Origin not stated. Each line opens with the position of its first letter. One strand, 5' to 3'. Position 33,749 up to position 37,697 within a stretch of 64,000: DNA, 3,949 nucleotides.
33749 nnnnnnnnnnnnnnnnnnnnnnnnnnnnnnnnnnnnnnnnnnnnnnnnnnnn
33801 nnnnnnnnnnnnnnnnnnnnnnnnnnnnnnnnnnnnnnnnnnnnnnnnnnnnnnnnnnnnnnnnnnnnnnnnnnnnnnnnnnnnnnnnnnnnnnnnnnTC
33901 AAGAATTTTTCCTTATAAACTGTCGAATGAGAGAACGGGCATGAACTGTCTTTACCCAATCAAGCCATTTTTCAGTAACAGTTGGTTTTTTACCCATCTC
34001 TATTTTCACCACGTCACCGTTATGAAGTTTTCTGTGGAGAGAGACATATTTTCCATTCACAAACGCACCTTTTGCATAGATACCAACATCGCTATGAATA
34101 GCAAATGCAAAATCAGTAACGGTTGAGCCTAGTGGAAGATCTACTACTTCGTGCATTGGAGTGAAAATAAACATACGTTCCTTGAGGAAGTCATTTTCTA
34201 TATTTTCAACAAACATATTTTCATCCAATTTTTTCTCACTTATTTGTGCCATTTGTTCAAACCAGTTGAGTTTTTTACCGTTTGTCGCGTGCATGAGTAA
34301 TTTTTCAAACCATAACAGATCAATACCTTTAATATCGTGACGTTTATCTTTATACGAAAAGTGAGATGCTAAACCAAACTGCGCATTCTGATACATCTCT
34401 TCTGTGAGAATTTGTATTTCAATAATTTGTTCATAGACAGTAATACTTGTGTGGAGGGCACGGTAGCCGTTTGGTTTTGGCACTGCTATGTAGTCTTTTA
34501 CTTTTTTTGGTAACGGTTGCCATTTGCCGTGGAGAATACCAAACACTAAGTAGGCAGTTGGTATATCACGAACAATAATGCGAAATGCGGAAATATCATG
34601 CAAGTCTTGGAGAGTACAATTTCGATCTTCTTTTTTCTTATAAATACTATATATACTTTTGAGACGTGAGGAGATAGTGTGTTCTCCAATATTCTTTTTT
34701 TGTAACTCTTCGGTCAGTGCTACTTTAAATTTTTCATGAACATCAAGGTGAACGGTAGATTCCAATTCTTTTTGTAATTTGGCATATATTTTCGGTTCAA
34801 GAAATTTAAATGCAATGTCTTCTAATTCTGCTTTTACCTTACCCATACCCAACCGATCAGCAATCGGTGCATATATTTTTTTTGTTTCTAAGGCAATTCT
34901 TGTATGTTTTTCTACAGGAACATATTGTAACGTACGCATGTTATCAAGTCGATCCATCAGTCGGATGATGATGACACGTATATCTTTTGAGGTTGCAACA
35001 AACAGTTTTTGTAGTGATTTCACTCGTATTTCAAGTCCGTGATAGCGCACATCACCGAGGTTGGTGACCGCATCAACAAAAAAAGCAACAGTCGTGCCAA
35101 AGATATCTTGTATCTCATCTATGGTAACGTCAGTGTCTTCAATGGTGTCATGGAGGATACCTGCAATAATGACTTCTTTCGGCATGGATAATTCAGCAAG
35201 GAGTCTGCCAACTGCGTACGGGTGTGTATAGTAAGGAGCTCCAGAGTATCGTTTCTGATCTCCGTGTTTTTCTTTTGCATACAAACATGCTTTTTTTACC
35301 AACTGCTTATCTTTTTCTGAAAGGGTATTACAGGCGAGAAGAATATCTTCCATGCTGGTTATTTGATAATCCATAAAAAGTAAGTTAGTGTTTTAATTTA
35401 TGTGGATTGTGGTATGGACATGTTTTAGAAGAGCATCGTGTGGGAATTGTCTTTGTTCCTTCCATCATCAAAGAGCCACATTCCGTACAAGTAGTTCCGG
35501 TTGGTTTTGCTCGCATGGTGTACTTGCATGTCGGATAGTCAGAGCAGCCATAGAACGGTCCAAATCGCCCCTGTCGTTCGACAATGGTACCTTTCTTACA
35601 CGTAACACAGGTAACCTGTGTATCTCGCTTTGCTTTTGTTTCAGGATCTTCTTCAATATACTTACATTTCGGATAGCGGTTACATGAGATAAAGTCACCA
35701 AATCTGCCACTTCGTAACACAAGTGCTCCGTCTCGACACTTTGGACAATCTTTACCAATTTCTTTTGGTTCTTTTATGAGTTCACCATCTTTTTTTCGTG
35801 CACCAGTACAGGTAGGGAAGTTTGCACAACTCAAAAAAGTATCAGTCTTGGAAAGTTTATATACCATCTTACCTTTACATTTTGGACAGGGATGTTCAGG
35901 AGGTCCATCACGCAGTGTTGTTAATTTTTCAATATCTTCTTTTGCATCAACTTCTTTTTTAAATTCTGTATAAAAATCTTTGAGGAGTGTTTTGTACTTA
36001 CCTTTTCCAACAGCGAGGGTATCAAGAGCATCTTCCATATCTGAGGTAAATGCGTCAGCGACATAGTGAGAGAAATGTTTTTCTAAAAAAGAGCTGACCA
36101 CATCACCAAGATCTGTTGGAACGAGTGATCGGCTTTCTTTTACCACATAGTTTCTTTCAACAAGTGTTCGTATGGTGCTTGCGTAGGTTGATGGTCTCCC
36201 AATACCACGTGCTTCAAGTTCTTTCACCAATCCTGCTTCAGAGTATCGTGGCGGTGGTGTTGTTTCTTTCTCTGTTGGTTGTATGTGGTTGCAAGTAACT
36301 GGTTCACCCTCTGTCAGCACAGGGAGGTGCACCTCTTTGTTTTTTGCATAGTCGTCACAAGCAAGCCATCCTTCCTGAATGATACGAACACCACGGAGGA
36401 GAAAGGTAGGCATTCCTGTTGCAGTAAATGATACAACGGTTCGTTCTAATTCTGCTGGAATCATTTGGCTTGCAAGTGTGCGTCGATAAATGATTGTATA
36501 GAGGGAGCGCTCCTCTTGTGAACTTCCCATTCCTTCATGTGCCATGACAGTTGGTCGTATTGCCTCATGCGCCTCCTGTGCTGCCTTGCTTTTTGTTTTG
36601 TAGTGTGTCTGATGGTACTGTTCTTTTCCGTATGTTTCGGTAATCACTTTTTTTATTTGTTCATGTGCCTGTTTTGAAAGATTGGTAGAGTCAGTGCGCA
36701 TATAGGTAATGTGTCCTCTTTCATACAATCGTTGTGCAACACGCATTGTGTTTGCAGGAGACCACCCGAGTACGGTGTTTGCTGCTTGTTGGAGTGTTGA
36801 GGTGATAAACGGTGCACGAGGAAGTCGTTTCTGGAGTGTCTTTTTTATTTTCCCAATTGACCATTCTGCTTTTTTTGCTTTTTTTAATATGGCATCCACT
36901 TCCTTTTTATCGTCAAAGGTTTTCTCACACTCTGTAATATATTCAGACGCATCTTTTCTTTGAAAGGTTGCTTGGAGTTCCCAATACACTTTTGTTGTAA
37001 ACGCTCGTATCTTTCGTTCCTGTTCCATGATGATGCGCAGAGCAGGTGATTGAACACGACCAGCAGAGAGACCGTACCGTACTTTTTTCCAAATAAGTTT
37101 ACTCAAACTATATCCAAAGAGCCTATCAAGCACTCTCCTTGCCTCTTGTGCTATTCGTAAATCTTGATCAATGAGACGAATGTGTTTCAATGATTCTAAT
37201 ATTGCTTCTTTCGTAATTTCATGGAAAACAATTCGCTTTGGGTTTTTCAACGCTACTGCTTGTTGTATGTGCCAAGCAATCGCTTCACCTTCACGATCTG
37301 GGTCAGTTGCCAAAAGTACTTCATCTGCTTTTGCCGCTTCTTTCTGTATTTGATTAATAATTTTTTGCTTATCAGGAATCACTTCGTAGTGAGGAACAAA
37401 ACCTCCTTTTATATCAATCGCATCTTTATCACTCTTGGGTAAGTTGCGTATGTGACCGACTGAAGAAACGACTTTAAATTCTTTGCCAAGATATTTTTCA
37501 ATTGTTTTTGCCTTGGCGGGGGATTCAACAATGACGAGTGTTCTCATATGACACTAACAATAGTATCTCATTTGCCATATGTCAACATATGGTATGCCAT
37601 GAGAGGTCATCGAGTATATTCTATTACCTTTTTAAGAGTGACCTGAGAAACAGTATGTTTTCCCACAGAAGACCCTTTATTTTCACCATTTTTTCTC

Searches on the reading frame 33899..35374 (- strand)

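Call 8: search_protein_families(library=pfam, proteins=[window:33899-35374:-], max_evalue=0.001)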
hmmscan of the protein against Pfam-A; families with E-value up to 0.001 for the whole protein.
window:33899-35374:- (491 aa): 4 families
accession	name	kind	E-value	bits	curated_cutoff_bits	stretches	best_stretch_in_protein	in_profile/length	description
PF13328.12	HD_4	-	2.8e-36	125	27.2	1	29-177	1-155/156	HD domain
PF04607.23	RelA_SpoT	-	3.1e-31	108.4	27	1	236-344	1-111/113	Region found in RelA / SpoT proteins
PF02824.27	TGS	-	3.3e-16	59.5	22.2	1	401-458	1-58/60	TGS domain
PF01966.28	HD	-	5.7e-07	30.3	22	1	48-146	1-116/116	HD domain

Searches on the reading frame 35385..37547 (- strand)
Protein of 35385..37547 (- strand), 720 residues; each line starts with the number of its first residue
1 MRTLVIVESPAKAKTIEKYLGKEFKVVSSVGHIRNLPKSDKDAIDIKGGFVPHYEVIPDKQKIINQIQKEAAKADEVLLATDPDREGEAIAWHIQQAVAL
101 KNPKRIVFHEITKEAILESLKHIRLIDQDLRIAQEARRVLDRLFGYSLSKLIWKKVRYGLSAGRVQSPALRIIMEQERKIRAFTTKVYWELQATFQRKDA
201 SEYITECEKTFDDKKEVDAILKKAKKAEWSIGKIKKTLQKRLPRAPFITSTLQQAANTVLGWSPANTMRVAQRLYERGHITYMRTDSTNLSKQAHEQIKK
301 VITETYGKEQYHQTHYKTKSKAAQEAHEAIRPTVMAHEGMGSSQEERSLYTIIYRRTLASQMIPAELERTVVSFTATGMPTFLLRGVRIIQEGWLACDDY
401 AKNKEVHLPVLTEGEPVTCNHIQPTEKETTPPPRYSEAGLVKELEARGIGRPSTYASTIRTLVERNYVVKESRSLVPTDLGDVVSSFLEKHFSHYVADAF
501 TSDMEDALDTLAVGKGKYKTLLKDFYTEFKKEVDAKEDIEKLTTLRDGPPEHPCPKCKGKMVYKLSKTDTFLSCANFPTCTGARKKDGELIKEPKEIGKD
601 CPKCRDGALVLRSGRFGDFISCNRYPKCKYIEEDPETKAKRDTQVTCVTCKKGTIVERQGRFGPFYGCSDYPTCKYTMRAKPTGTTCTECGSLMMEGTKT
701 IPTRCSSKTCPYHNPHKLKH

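Call 8: search_protein_families(library=pfam, proteins=[window:35385-37547:-], max_evalue=0.001)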
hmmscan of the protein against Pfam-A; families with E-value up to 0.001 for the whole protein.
window:35385-37547:- (720 aa): 4 families
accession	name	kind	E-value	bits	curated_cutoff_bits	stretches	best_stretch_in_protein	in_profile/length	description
PF01131.25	Topoisom_bac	-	3.2e-119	399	35.1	1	126-522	2-410/411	DNA topoisomerase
PF01396.24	Zn_ribbon_Top1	-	1.6e-34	117.8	32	3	599-635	2-37/39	Topoisomerase DNA binding C4 zinc finger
PF01751.28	Toprim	-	7.7e-27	93.7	23.1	1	3-111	1-96/96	Toprim domain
PF13662.12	Toprim_4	-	0.00021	21.9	25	1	3-101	2-76/85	Toprim domain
